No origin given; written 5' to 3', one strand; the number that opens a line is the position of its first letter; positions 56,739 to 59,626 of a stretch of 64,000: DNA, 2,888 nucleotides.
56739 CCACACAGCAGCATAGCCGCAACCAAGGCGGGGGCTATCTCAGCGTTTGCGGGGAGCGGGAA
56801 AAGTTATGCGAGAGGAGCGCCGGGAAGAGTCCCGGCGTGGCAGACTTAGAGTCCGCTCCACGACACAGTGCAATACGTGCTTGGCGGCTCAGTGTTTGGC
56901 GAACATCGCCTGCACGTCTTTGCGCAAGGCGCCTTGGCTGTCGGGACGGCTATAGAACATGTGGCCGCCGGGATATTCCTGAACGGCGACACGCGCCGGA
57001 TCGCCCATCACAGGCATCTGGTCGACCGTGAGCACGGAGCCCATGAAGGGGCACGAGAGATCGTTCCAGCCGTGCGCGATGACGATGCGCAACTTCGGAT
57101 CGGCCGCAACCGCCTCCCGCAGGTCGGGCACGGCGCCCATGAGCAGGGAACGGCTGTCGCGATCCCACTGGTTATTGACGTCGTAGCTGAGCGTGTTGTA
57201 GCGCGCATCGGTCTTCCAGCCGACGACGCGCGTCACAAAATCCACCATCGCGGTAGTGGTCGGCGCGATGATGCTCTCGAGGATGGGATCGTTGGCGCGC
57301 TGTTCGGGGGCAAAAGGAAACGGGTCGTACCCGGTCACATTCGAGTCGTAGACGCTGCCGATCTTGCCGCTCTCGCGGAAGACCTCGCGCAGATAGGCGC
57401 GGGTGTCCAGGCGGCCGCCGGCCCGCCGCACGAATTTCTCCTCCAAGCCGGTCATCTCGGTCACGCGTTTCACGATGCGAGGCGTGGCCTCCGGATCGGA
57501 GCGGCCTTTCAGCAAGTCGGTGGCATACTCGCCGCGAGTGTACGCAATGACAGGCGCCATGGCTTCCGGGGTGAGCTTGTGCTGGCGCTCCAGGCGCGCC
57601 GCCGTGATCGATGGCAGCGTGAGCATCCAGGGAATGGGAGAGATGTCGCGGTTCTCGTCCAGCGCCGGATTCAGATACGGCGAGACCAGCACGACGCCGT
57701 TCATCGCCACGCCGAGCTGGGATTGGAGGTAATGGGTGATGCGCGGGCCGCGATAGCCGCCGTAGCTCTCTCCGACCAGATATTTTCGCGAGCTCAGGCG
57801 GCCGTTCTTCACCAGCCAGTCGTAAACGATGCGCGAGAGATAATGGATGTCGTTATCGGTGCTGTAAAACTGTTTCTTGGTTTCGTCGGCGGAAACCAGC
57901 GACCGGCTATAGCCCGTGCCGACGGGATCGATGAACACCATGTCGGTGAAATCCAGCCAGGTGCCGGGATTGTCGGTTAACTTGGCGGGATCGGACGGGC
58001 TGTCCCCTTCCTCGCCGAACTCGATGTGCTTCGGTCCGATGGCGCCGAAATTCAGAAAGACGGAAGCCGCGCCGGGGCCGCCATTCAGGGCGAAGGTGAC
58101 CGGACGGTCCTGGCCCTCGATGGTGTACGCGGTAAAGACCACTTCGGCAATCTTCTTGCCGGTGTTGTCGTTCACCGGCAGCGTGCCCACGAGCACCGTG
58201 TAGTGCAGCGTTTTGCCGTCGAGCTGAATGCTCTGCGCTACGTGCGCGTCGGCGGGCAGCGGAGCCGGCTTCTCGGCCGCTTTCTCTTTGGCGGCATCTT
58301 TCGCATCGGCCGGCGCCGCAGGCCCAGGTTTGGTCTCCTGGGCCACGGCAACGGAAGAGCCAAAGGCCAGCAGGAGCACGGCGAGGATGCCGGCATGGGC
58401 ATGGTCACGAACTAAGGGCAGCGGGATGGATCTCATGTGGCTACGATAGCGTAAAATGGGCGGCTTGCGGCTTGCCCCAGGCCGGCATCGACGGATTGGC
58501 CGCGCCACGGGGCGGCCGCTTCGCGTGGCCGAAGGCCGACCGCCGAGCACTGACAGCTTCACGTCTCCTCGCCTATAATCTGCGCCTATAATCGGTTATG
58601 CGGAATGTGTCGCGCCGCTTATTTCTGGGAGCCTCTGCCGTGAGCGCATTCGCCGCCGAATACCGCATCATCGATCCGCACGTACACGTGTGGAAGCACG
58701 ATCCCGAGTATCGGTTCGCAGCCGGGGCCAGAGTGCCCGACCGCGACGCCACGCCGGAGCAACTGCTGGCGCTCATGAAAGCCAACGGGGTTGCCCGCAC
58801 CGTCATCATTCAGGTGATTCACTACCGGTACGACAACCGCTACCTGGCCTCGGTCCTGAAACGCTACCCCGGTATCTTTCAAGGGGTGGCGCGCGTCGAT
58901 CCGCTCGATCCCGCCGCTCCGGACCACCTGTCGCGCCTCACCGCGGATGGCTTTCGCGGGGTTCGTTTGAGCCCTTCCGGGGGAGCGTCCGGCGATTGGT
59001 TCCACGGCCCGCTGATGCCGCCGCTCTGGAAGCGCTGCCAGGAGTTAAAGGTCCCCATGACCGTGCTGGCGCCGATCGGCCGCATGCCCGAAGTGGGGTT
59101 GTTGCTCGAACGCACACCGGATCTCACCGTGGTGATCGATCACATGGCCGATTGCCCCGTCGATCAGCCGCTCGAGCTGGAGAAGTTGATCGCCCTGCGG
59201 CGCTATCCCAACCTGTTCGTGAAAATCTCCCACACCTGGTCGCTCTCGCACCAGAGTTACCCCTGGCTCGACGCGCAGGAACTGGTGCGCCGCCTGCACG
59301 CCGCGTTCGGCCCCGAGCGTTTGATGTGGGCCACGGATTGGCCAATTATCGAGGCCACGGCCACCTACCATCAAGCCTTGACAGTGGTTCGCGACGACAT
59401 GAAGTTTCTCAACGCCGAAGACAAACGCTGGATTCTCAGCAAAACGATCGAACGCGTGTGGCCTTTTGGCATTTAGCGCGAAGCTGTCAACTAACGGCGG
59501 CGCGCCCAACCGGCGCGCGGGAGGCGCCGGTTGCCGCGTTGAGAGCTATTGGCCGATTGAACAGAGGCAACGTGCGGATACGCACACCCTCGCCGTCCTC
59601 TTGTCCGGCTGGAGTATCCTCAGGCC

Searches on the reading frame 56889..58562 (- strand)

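Call 58: search_protein_families(library=pfam, proteins=[window:56889-58562:-], max_evalue=0.00001)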
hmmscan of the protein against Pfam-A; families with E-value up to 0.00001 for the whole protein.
window:56889-58562:- (557 aa): 1 family
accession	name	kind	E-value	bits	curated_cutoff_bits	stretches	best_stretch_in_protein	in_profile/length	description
PF00450.28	Peptidase_S10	-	8.7e-21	75.2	21.9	1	149-520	36-364/420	Serine carboxypeptidase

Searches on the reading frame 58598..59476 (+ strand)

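Call 58: search_protein_families(library=pfam, proteins=[window:58598-59476:+], max_evalue=0.00001)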
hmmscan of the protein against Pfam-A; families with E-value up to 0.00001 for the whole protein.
window:58598-59476:+ (292 aa): 1 family
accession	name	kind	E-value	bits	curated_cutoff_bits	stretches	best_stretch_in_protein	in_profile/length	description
PF04909.20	Amidohydro_2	-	5.1e-45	154.9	26.4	1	25-290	1-289/289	Amidohydrolase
